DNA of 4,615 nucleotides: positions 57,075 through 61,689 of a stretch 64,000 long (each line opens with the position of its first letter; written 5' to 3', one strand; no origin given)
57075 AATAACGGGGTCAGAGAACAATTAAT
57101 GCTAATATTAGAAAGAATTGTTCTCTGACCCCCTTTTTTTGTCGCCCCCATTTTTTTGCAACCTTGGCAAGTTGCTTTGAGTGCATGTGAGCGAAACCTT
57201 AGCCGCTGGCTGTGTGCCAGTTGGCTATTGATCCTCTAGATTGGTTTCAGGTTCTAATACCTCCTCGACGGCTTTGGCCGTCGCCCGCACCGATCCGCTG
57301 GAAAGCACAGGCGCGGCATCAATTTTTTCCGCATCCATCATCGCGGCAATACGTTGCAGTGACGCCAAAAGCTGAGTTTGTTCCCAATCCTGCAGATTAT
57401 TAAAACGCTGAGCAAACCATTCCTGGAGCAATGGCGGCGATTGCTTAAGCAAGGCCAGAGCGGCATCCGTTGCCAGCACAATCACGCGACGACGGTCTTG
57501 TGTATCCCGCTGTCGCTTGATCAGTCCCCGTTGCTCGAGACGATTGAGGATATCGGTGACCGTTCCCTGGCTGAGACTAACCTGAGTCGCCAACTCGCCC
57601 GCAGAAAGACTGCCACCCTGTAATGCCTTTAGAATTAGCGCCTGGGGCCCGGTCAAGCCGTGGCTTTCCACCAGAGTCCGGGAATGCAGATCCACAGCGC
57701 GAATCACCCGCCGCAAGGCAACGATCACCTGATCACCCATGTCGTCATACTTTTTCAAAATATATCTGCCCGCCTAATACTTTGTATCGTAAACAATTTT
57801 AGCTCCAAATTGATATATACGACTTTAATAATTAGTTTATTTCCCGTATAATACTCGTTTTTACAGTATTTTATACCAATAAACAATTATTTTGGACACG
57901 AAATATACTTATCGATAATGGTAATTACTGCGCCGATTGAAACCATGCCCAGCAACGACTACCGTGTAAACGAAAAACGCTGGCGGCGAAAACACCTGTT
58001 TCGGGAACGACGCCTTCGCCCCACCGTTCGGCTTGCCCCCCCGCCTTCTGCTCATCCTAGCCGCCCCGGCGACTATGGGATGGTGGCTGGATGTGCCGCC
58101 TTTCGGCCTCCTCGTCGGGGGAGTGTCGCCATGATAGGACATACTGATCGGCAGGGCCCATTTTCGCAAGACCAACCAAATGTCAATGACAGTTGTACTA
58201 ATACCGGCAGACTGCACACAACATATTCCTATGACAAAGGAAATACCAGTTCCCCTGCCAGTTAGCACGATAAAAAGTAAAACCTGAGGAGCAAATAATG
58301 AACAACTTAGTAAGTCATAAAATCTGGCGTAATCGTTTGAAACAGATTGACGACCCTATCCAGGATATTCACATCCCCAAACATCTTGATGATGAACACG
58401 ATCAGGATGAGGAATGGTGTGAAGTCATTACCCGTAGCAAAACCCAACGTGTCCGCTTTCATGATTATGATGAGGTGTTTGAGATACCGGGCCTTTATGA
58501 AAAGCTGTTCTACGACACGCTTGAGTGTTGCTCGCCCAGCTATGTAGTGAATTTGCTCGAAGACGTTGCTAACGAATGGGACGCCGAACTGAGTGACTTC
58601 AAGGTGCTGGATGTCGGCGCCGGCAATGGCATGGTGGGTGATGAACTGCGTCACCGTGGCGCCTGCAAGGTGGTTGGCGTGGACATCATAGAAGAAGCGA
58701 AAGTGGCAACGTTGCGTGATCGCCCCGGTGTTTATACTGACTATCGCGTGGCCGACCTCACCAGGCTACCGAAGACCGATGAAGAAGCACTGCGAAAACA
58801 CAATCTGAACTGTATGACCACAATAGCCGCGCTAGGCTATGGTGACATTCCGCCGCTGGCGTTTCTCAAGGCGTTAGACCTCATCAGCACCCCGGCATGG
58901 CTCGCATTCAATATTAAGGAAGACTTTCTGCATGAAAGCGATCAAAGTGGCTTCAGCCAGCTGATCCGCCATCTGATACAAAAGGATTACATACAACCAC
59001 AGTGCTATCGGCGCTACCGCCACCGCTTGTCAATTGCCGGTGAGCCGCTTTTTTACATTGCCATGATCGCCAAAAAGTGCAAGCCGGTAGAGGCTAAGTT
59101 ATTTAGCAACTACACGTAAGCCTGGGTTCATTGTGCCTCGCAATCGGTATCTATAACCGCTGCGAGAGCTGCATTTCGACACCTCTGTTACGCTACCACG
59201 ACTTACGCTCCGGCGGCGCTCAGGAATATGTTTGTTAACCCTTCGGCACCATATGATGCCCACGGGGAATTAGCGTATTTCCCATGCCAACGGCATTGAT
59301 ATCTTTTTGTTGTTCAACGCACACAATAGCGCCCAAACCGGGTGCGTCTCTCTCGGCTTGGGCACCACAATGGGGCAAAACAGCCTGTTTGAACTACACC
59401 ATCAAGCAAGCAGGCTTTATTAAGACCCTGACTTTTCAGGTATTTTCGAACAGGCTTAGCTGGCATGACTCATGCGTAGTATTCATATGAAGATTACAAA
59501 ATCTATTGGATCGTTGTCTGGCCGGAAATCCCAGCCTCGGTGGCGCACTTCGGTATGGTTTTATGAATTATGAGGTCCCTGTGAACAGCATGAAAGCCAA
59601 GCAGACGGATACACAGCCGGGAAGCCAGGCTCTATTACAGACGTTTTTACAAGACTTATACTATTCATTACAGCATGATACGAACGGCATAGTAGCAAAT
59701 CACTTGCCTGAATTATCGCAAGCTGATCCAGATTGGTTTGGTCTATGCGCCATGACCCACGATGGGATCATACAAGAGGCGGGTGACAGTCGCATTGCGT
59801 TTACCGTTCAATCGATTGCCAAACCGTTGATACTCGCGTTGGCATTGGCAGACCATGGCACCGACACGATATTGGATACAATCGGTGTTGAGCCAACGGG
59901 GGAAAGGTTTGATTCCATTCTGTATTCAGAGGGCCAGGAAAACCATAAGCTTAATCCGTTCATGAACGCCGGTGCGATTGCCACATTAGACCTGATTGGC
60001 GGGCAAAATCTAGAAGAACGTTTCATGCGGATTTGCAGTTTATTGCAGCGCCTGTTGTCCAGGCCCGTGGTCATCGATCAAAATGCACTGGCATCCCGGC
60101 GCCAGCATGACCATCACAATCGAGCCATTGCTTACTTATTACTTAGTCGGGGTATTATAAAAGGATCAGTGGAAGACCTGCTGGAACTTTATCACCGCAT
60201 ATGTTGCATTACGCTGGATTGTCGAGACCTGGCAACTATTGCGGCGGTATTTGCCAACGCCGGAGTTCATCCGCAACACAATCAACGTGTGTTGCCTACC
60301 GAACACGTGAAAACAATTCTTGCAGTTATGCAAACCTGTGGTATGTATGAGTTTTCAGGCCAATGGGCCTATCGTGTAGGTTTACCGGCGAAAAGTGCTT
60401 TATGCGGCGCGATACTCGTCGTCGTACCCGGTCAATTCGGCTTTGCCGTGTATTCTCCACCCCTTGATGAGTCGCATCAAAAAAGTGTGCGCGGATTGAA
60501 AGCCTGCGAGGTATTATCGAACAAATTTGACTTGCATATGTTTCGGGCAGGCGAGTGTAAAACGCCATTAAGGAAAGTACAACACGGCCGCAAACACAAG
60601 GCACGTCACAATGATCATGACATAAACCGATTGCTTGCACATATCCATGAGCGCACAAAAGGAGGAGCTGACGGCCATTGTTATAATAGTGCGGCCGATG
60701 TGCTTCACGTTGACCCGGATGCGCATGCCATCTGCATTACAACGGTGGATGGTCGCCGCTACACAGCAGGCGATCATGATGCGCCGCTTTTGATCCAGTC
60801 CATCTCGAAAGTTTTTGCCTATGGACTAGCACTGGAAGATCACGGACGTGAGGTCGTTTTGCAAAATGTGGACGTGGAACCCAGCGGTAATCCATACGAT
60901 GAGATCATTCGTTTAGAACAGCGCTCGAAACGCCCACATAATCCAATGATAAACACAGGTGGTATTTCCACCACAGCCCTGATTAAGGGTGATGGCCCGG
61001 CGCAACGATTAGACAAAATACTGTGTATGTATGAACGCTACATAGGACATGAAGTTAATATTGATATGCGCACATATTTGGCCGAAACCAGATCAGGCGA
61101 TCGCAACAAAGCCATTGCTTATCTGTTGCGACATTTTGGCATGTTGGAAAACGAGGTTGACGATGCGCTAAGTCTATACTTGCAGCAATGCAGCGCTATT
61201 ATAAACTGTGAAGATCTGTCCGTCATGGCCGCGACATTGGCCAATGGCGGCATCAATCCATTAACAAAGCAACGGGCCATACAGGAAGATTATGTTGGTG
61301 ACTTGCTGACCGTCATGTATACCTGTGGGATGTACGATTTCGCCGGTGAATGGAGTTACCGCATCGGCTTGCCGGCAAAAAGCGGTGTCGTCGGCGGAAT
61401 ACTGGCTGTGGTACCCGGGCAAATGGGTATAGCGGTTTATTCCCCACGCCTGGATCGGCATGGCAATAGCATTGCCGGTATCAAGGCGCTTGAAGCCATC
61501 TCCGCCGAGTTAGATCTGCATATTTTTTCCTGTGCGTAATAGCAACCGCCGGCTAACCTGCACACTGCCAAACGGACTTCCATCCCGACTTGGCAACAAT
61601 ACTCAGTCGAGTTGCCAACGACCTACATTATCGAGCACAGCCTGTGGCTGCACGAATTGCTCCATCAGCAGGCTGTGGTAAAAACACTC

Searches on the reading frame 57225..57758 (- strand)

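Call 11: search_protein_families(library=pfam, proteins=[window:57225-57758:-], max_evalue=0.01)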
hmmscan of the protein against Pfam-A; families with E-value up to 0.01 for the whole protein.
window:57225-57758:- (177 aa): 20 families
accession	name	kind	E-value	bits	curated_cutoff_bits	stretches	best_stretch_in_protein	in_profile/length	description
PF01047.28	MarR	-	6.6e-15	55.2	24.6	1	38-92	4-59/59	MarR family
PF12802.13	MarR_2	-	6.4e-14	52.3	27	1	33-91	1-61/61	MarR family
PF22381.2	Staph_reg_Sar_Rot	-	8.9e-10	39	27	1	29-99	6-77/85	Transcriptional regulator SarA/Rot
PF13463.12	HTH_27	-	1.4e-08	35.3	22.2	1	35-99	1-67/68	Winged helix DNA-binding domain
PF13412.12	HTH_24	-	1.5e-08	34.5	21.9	1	42-81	8-48/48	Winged helix-turn-helix DNA-binding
PF01022.26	HTH_5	-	7.7e-07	29.3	22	1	41-81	6-46/47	Bacterial regulatory protein, arsR family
PF01978.25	TrmB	-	6.1e-06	26.4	25.6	1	33-86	4-58/68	Sugar-specific transcriptional regulator TrmB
PF25213.1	HVO_A0261_N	-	1e-05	25.8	35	1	41-85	15-59/86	HVO_A0261 N-terminal domain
PF12840.13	HTH_20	-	2.3e-05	24.7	27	1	42-82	9-50/51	Helix-turn-helix domain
PF24270.1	HTH_Cmi2_C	-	4.1e-05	24.3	27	1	40-85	78-123/125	Cmi2, C-terminal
PF13545.12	HTH_Crp_2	-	5.2e-05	23.6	27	1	51-84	23-55/70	Crp-like helix-turn-helix domain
PF03965.22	Penicillinase_R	-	0.00065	20.5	22.6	1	55-119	26-88/115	Penicillinase repressor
PF01638.23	HxlR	-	0.00067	19.9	20.8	1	40-102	8-71/91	HxlR-like helix-turn-helix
PF09339.16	HTH_IclR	-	0.00076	19.7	22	1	47-83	15-51/52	IclR helix-turn-helix domain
PF03551.20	PadR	-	0.0011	19.4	27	1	60-97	27-66/75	Transcriptional regulator PadR-like family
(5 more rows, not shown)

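Call 12: search_protein_families(library=ncbifam, proteins=[window:57225-57758:-], max_evalue=0.001)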
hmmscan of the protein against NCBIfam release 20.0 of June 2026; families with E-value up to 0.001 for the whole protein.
window:57225-57758:- (177 aa): 23 families
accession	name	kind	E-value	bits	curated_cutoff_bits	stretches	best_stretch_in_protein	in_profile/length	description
NF045593.1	bilirub_TF_BilQ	equivalog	1.9e-13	50.3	125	1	51-139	45-133/135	bilirubin utilization transcriptional regulator BilQ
TIGR02337.1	HpaR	equivalog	9.1e-13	48.2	121.2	1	25-130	16-122/130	homoprotocatechuate degradation operon regulator HpaR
NF052638.1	TransRegOhrRVib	equivalog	4e-11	42.8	200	1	8-107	8-108/141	transcriptional regulator OhrR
NF052438.1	TransRegRv0880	equivalog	1.2e-10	41.4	220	1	32-143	31-141/143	Rv0880 family HTH-type transcriptional regulator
NF053777.1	Saro0803TransReg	equivalog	1.5e-10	40.9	200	1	5-137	5-138/140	Saro_0803 family transcriptional regulator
NF041230.1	BagL_FevM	exception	1.5e-09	38.1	230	1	34-138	37-142/145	MarR family transcriptional regulator BagL/FevM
NF053755.1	MsvR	equivalog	5.2e-09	36.1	220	1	41-154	17-132/236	transcriptional factor MsvR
TIGR04472.1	reg_rSAM_mob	hypoth_equivalog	8.3e-09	35.6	240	1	36-141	30-136/141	radical SAM mobile pair system MarR family transcriptional regulator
NF050133.1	TransRegFabT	equivalog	2.9e-07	30.9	200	1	52-141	45-134/138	fatty acid biosynthesis transcriptional regulator FabT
NF008122.0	PRK10870.1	equivalog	3.1e-07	30.3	157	1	41-143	62-164/176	transcriptional repressor MprA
NF038251.1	AdcR_fam_Zn_TF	equivalog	5.1e-07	30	175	1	34-102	33-101/143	zinc-dependent MarR family transcriptional regulator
NF033788.1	HTH_metalloreg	subfamily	8e-07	28.8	55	1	42-88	16-63/77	metalloregulator ArsR/SmtB family transcription factor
NF033789.1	repress_SdpR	subfamily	9.2e-07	28.7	100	1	42-87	13-58/79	autorepressor SdpR family transcription factor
TIGR01889.1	Staph_reg_Sar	paralog_domain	1.8e-06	28.2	62.6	1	41-99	29-92/109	staphylococcal accessory regulator family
NF053606.1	Sta1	subfamily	1e-05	25.6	80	1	33-90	16-74/100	Sta1 family transcriptional regulator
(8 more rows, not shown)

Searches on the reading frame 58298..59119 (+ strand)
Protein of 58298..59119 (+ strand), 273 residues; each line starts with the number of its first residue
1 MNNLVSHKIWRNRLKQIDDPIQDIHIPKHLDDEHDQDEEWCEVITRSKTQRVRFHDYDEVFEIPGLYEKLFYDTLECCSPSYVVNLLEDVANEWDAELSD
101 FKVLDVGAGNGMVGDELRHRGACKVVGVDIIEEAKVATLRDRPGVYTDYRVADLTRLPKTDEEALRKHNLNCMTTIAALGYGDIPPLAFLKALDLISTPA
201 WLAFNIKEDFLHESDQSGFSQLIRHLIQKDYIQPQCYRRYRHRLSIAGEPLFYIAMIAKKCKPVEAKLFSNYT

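Call 11: search_protein_families(library=pfam, proteins=[window:58298-59119:+], max_evalue=0.01)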
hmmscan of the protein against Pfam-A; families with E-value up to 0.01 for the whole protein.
window:58298-59119:+ (273 aa): 5 families
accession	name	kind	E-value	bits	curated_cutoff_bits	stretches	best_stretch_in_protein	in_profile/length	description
PF13649.12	Methyltransf_25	-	1.1e-06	29.7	27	1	103-163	1-64/97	Methyltransferase domain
PF08241.18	Methyltransf_11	-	2e-05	25.6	21.2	1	104-162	1-59/95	Methyltransferase domain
PF13489.12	Methyltransf_23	-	0.00034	20.8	27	1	99-196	22-108/164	Methyltransferase domain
PF01728.25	FtsJ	-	0.00063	20.1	24.1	1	99-147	21-69/181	FtsJ-like methyltransferase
PF13847.12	Methyltransf_31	-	0.00068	19.8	27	1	100-134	4-40/145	Methyltransferase domain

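Call 12: search_protein_families(library=ncbifam, proteins=[window:58298-59119:+], max_evalue=0.001)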
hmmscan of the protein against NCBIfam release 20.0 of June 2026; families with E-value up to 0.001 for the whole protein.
window:58298-59119:+ (273 aa): 2 families
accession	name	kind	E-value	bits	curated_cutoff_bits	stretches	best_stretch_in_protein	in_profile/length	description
TIGR01983.1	UbiG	equivalog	1e-05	25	102.95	1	82-161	32-113/228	bifunctional 2-polyprenyl-6-hydroxyphenol methylase/3-demethylubiquinol 3-O-methyltransferase UbiG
NF045667.1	MTase_DVU1556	equivalog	0.00012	21.6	155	1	101-161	24-82/213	DVU_1556 family methyltransferase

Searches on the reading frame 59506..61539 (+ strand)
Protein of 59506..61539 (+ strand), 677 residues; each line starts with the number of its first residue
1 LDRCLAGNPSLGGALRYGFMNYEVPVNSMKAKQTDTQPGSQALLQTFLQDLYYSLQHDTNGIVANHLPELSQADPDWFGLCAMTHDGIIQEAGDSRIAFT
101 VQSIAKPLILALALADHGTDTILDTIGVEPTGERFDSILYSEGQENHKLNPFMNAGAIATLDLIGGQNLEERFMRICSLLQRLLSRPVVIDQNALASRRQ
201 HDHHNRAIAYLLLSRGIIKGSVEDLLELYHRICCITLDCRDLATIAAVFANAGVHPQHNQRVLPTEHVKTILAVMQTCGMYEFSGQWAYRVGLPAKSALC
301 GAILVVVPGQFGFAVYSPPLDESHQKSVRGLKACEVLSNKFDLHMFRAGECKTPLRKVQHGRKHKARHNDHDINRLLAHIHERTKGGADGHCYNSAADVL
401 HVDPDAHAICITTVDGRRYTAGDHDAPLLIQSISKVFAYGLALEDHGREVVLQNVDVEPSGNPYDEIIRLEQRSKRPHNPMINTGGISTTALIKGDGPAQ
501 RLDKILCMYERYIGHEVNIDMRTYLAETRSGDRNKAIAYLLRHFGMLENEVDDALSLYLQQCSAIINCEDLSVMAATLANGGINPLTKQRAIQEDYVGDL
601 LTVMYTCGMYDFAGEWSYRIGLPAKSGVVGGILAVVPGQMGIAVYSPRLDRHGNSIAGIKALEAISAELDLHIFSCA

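Call 11: search_protein_families(library=pfam, proteins=[window:59506-61539:+], max_evalue=0.01)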
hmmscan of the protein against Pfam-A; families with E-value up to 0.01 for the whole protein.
window:59506-61539:+ (677 aa): 1 family
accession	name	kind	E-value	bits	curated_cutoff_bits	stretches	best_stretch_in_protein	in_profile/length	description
PF04960.20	Glutaminase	-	3.6e-211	699.5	27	2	400-674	11-286/286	Glutaminase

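Call 12: search_protein_families(library=ncbifam, proteins=[window:59506-61539:+], max_evalue=0.001)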
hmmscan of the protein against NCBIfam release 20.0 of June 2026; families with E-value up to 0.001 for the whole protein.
window:59506-61539:+ (677 aa): 6 families
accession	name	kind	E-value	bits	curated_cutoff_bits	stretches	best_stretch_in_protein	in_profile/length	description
TIGR03814.1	Gln_ase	equivalog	1.9e-187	621.5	255.4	2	390-674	15-300/300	glutaminase A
NF002134.0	PRK00971.1-4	equivalog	7e-186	618.1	557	2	373-675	5-308/429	glutaminase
NF009020.0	PRK12356.1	equivalog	5.5e-185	613.5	395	2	369-675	6-312/319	glutaminase A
NF002133.0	PRK00971.1-2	equivalog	6.1e-152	505.2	368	2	373-674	4-305/305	glutaminase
NF009021.0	PRK12357.1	equivalog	8.7e-139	462.2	470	2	370-674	14-326/326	glutaminase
NF002132.0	PRK00971.1-1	equivalog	3e-134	447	381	2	391-674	25-308/308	glutaminase B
